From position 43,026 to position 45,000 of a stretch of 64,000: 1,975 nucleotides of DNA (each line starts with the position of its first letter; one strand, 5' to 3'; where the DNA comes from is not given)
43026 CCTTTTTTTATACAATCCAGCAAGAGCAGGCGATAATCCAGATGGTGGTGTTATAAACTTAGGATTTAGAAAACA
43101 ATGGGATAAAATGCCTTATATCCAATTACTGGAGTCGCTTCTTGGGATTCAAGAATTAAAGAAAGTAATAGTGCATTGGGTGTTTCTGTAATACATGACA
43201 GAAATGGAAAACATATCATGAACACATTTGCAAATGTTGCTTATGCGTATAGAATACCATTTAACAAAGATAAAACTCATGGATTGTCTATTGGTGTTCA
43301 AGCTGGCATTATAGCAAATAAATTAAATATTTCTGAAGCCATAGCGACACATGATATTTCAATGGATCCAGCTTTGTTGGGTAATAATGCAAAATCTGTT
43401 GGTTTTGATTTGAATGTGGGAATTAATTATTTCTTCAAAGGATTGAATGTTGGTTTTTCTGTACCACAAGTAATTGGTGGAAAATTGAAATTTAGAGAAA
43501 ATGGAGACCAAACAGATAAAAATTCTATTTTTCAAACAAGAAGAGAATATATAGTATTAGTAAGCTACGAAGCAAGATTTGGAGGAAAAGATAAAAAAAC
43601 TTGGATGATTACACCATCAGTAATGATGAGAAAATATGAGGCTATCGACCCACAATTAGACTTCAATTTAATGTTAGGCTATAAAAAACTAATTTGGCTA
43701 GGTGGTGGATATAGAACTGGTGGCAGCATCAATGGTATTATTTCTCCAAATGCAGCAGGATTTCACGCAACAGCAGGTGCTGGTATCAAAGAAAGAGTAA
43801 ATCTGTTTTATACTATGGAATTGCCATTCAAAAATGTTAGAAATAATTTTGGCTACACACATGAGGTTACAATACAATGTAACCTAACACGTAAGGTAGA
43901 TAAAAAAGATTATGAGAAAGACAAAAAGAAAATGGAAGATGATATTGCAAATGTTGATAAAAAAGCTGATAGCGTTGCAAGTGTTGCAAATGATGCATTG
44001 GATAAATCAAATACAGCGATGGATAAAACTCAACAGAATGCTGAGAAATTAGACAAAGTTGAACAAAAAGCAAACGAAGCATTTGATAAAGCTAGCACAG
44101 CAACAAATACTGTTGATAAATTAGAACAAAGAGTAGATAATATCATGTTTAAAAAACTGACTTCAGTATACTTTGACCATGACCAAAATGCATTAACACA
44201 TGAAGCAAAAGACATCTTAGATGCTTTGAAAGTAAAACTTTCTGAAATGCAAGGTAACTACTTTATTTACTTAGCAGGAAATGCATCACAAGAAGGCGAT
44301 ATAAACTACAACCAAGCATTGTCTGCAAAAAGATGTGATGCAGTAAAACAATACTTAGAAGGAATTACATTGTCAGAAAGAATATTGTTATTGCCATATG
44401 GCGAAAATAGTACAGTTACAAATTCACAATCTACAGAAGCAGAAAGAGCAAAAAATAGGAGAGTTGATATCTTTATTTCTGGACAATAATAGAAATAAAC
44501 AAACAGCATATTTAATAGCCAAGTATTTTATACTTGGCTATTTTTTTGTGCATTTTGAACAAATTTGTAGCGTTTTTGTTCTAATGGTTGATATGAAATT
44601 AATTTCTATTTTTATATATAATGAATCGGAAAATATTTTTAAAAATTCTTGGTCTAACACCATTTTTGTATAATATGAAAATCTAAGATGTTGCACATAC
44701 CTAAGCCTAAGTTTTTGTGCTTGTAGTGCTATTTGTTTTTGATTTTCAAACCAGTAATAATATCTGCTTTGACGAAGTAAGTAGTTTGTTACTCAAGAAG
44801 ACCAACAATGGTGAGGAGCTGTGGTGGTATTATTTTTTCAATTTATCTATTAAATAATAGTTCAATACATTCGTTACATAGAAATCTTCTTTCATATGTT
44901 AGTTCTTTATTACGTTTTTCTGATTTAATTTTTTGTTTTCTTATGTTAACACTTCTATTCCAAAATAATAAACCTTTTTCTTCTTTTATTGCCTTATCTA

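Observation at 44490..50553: Cassette-like accessory region (nuclease-fold protein, P450, UvrD-like helicase-HTH, PIN toxin-antitoxin) between PorP/OmpA and rluD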

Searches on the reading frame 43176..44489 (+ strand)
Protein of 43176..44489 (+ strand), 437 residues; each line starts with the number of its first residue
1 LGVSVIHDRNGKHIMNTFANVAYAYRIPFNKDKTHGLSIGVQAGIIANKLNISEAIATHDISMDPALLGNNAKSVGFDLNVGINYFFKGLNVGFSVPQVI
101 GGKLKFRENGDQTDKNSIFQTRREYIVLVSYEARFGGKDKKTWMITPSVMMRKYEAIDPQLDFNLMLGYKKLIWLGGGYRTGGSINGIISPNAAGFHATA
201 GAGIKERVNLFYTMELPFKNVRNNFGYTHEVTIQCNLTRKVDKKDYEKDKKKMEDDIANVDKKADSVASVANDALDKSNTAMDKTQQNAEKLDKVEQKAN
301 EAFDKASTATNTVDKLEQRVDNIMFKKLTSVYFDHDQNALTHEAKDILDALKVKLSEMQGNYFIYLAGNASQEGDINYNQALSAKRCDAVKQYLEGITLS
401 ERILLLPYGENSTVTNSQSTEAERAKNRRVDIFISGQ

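Call 3: search_protein_families(library=pfam, proteins=[window:43176-44489:+], max_evalue=0.01)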
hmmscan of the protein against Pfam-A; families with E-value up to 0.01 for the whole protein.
window:43176-44489:+ (437 aa): 2 families
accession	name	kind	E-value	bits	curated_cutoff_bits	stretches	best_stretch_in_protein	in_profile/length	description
PF11751.14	PorP_SprF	-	3.4e-32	112.5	22.3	1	1-233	65-271/273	Type IX secretion system membrane protein PorP/SprF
PF00691.25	OmpA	-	6.8e-11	42.8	27.2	1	332-428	1-98/98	OmpA family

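Call 14: find_related_loci(query=window:43176-44489:+, collection=genome_contigs, flank=10000)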
Query window:43176-44489:+ (437 aa) in genome_contigs; peptide patterns used: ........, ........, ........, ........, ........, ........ (x = any residue, [..] = any of these).
29 stretches matched a pattern; 1 encode a relative of the query (tblastn E <= 1e-3); 1 distinct loci.
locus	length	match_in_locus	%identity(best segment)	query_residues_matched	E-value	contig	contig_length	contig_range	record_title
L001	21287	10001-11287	60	1-437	3e-175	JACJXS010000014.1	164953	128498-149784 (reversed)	MAG: Chitinophagales bacterium isolate HK-STAS-BACT-18 HK-STAS-BACT-18_14, whole genome shotgun sequence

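Call 44: find_homologous_proteins(query=window:43176-44489:+, max_evalue=1e-60)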
Query window:43176-44489:+ (437 aa): 66 proteins with E <= 1e-60 among 5872 candidates.
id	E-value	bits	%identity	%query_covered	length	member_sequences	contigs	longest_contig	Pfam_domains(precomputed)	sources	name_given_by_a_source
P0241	2.7e-278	940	100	97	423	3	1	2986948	PF00691.26,PF11751.15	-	-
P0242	3.3e-253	858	86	100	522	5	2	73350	PF00691.26,PF11751.15,PF00261.26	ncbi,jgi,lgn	jgi:type IX secretion system PorP/SprF family membrane protein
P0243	3.1e-176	604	62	100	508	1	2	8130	PF00691.26,PF11751.15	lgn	-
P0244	6.1e-176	603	61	100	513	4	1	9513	PF00691.26,PF11751.15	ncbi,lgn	-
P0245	9.5e-175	599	61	100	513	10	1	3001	PF00691.26,PF01519.23,PF11751.15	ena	-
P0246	1.2e-174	599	62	100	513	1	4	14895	PF00691.26,PF11751.15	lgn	-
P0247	2.7e-173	594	61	100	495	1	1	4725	PF00691.26,PF11751.15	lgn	-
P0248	5.0e-172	590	61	100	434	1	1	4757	PF00691.26,PF11751.15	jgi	jgi:type IX secretion system PorP/SprF family membrane protein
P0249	3.2e-171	588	60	100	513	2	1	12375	PF00691.26,PF11751.15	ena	-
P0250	1.5e-170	585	63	96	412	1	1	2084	PF00691.26,PF11751.15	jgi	jgi:type IX secretion system PorP/SprF family membrane protein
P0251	1.6e-169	582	59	100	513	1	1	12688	PF00691.26,PF11751.15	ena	-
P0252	4.5e-165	567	58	100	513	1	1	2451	PF00691.26,PF11751.15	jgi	jgi:type IX secretion system PorP/SprF family membrane protein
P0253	7.2e-163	560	58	100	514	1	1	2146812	PF00691.26,PF11751.15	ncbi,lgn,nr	ncbi:MAG: PorP/SprF family type IX secretion system membrane protein [Chitinophagales bacterium]|nr:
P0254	2.6e-159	548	60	94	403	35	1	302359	PF00691.26,PF11751.15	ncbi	ncbi:MAG: PorP/SprF family type IX secretion system membrane protein [Chitinophagales bacterium]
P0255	2.2e-153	529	55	100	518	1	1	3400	PF00691.26,PF11751.15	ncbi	-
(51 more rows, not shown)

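Call 45: find_encoding_contigs(protein=P0242, flank=10000, max_places=3)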
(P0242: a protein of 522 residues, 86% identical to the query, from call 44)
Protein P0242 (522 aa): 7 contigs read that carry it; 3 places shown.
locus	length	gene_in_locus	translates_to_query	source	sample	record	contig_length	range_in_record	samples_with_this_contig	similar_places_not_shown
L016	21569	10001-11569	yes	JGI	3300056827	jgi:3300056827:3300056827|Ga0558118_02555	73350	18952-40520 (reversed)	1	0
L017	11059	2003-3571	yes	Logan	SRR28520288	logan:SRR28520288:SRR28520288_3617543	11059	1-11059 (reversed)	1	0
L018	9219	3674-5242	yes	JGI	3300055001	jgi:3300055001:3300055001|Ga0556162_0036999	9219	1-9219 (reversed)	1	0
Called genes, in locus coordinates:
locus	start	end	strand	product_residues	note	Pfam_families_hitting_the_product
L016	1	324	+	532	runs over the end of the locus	PF20656:MS_N, PF01274:MS_TIM-barrel, PF20659:MS_C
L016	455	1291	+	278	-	PF00753:Lactamase_B, PF19583:ODP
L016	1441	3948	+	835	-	PF01751:Toprim, PF01131:Topoisom_bac, PF13368:Toprim_C_rpt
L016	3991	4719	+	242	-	PF00881:Nitroreductase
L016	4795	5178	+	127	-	-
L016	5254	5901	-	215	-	PF16584:LolA_2 (faint), PF03548:LolA, PF17131:TP_0789-like (weak)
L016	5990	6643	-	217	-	-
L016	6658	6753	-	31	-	-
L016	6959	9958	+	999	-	PF04422:FrhB_FdhB_N (faint), PF08641:Mis14 (faint), PF20406:SAM_KSR1_N (faint), PF19081:Ig_7, PF13585:CHU_C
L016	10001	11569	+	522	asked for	PF11751:PorP_SprF, PF00261:Tropomyosin (weak), PF00691:OmpA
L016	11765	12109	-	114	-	PF00436:SSB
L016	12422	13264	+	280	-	PF01694:Rhomboid, PF20216:DUF6576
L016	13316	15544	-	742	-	PF07715:Plug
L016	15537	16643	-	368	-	PF05090:HTTM, PF22777:VKGC_lumenal_dom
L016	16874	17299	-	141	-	PF09375:Peptidase_M75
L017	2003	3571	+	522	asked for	PF11751:PorP_SprF, PF00261:Tropomyosin (weak), PF00691:OmpA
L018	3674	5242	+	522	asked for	PF11751:PorP_SprF, PF00261:Tropomyosin (weak), PF00691:OmpA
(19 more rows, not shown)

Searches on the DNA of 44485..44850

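Call 98: search_with_rna_model(model_id=R1, source=window, start=44485, end=44850, filters=off, max_evalue=10, show_alignments=3)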
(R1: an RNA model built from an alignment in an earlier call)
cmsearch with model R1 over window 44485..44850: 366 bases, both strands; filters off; matches with E-value up to 10: 11.
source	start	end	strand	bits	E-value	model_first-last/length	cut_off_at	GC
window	44632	44724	-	3.9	0.29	1-144/144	no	0.27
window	44647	44702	+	1.5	1.1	1-144/144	no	0.3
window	44552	44607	-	1.3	1.2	50-106/144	no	0.23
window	44759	44785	-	0.7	1.7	1-144/144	no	0.33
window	44581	44632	+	0.7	1.7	54-106/144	no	0.19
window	44503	44524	+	0.1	2.3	1-144/144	no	0.32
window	44763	44782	+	-0.9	4.2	1-144/144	no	0.4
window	44807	44822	-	-1.1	4.7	1-144/144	no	0.5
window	44707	44744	+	-1.3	5.3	66-106/144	no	0.29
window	44743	44758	-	-1.4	5.6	91-106/144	no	0.25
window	44510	44538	-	-1.5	6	78-106/144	no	0.28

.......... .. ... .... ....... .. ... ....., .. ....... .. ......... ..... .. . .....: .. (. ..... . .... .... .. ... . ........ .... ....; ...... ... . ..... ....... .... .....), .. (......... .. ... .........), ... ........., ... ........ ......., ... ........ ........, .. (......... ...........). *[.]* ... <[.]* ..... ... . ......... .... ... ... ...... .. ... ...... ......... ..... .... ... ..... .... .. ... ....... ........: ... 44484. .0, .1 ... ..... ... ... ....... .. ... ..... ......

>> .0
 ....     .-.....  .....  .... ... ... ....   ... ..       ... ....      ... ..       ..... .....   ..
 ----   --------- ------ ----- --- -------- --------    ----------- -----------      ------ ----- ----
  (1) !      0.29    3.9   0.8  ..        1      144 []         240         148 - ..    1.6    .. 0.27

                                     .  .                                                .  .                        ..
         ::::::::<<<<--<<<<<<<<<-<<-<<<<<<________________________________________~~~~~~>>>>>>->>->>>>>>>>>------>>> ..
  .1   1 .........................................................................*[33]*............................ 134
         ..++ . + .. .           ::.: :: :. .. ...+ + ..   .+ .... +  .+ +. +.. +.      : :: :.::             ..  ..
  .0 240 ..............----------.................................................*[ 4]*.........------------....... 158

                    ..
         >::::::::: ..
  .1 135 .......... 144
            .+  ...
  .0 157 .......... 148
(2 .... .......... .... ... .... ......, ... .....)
